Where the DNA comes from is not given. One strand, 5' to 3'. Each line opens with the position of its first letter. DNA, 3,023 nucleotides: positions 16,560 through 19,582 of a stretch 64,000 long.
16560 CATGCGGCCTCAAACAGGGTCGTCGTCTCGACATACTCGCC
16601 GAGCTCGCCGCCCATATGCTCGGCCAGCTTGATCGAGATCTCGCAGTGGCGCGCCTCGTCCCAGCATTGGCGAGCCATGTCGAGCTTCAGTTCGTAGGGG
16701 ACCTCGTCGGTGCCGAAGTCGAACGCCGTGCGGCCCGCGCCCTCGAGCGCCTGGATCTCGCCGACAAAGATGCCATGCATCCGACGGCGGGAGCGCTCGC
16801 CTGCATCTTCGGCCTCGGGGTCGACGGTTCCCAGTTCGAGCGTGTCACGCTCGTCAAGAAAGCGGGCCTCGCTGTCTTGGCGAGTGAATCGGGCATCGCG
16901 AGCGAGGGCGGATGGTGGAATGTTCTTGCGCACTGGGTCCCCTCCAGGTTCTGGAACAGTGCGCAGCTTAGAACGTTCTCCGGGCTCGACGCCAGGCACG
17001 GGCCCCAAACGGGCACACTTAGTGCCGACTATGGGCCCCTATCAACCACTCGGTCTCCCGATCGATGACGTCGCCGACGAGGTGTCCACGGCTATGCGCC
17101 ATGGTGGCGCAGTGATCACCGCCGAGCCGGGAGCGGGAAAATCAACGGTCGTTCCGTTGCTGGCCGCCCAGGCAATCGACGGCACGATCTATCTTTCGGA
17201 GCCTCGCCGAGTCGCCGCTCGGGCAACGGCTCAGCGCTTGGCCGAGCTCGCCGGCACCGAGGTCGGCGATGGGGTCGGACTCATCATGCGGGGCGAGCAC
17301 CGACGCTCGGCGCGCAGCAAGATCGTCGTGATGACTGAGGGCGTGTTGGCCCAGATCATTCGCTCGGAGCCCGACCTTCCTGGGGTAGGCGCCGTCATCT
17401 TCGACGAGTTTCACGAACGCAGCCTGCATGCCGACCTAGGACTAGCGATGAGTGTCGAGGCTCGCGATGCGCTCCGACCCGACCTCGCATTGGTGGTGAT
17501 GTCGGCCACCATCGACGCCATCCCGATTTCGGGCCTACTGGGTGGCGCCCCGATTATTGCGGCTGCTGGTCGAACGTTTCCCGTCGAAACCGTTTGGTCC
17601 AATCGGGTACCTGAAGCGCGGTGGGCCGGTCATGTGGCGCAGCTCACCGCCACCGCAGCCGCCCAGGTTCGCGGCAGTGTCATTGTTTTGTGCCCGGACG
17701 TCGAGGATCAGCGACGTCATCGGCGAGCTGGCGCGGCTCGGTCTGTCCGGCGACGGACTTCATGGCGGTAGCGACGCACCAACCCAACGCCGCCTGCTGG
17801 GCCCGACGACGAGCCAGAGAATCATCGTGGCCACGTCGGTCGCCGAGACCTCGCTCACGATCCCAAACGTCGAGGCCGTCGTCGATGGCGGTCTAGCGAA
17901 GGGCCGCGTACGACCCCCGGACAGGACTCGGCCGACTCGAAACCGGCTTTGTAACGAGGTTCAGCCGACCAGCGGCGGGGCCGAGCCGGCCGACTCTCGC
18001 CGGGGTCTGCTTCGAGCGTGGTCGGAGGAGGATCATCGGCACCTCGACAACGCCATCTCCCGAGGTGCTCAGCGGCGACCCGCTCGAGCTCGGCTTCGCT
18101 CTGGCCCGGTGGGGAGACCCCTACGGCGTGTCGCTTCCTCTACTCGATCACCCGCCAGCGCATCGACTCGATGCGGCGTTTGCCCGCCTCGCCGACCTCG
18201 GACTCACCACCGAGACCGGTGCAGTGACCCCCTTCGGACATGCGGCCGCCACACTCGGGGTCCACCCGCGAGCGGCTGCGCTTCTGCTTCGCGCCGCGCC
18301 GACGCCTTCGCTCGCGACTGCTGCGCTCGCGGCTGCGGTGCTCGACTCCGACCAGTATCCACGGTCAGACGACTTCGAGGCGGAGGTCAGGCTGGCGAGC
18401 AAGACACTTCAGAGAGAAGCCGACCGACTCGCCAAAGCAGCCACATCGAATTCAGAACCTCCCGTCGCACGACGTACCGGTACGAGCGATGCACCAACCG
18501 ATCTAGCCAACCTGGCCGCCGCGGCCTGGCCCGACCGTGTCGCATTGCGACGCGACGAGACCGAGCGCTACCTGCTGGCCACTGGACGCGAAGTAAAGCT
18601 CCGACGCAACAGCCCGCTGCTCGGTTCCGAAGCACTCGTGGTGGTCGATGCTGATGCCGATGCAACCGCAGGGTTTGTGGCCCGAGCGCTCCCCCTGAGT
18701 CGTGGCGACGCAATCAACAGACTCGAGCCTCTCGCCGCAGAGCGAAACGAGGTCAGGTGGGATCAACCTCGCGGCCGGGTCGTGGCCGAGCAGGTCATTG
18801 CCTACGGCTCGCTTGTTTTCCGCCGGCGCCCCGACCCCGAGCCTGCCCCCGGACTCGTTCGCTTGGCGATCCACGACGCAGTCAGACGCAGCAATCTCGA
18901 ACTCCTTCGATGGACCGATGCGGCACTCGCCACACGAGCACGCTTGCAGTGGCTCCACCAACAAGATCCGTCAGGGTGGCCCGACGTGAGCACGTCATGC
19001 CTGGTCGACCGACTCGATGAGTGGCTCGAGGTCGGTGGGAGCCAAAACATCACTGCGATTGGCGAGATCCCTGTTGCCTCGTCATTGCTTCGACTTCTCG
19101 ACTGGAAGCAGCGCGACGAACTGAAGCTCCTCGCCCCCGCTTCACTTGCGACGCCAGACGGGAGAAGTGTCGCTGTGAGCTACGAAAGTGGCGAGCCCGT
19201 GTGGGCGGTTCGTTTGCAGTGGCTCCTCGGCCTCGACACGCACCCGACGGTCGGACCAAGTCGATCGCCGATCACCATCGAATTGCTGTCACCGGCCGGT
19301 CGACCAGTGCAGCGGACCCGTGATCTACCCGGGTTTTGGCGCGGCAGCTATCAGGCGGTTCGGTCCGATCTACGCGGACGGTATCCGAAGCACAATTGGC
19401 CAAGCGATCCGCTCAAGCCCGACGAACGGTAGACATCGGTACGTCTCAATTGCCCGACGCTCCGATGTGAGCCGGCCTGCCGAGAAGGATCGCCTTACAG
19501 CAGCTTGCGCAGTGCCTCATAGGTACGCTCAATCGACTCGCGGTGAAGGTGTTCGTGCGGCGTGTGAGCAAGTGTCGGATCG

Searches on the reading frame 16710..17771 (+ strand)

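Call 33: search_protein_families(library=pfam, proteins=[window:16710-17771:+], max_evalue=0.01)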
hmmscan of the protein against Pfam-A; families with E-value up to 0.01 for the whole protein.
window:16710-17771:+ (353 aa): 2 families
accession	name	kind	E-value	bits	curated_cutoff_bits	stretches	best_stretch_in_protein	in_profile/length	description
PF00270.35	DEAD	-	2.5e-10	40.8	26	1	131-269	14-161/167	DEAD/DEAH box helicase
PF13401.12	AAA_22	-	0.00085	20.1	27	1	132-236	6-95/130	AAA domain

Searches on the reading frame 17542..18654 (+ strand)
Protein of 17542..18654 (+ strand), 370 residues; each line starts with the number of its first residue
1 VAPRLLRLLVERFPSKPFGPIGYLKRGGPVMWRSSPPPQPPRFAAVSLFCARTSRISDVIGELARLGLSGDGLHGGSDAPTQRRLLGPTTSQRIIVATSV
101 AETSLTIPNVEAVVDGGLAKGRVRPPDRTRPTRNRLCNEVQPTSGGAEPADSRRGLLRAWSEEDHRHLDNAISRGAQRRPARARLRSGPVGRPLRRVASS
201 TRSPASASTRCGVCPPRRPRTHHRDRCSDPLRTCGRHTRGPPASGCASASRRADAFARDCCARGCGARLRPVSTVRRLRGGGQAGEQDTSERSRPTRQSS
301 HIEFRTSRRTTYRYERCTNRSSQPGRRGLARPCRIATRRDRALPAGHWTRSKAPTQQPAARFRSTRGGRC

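Call 33: search_protein_families(library=pfam, proteins=[window:17542-18654:+], max_evalue=0.01)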
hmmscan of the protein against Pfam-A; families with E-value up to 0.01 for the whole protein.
window:17542-18654:+ (370 aa): 1 family
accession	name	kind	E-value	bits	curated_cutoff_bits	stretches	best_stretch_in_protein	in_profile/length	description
PF00271.37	Helicase_C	-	3.8e-05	24.3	23.5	1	46-119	18-93/110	Helicase conserved C-terminal domain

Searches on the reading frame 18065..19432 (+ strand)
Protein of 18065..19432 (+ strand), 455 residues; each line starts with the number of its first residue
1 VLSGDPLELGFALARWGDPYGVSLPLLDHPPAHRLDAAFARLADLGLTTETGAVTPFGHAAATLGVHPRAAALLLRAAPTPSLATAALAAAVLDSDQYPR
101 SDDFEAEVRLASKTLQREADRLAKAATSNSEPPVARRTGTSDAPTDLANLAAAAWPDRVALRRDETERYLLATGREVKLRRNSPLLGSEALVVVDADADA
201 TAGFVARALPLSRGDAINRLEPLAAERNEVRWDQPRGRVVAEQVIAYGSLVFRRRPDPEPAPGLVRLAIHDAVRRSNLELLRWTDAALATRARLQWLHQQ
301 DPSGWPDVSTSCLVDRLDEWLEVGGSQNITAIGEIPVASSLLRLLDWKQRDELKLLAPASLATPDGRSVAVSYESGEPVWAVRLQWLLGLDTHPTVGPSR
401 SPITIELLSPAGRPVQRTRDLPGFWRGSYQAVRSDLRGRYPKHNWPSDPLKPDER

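Call 33: search_protein_families(library=pfam, proteins=[window:18065-19432:+], max_evalue=0.01)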
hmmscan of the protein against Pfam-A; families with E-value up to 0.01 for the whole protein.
window:18065-19432:+ (455 aa): 2 families
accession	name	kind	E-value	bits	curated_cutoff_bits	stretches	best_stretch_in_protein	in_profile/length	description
PF08482.15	HrpB_C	-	1.1e-40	139.4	25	1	325-449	8-133/133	ATP-dependent helicase C-terminal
PF24473.1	CON_HrpB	-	1.7e-05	25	27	1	224-256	2-34/35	ATP-dependent RNA helicase HrpB, connector region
